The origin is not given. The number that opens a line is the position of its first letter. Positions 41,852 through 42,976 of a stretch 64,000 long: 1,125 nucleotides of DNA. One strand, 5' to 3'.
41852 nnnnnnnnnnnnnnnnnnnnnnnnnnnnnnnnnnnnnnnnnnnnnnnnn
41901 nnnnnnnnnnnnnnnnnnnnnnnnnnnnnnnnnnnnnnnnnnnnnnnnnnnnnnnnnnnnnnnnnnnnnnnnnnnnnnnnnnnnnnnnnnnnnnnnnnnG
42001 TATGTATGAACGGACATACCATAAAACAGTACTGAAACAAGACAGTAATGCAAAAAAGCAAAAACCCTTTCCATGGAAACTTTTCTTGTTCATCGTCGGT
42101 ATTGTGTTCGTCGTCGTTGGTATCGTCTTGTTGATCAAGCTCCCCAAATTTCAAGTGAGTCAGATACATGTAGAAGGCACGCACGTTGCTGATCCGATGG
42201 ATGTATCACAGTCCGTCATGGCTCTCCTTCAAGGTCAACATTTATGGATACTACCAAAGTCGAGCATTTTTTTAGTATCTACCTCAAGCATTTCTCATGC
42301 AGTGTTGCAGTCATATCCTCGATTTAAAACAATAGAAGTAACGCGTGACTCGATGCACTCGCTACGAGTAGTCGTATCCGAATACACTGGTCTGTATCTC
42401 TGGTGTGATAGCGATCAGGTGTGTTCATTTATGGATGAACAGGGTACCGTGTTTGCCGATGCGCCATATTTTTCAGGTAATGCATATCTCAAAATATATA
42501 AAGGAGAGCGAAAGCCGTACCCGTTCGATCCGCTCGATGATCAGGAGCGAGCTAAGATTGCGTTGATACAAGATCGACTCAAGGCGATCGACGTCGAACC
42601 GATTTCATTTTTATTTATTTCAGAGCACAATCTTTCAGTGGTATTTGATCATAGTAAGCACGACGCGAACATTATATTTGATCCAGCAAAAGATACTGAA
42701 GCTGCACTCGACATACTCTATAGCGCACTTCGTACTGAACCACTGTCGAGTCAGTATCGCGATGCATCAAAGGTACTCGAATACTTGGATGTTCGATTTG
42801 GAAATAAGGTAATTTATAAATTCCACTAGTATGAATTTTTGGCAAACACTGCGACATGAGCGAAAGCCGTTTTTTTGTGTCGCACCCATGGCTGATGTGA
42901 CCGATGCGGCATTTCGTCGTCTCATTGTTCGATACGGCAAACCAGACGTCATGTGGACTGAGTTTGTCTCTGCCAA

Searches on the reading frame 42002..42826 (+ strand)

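Call 45: search_protein_families(library=pfam, proteins=[window:42002-42826:+], max_evalue=0.0001)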
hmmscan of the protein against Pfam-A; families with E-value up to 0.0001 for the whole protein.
window:42002-42826:+ (275 aa): 1 family
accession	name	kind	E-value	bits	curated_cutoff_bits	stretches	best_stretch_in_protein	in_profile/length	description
PF08478.15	POTRA_1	-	5.1e-06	27.1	23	1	50-128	1-69/69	POTRA domain, FtsQ-type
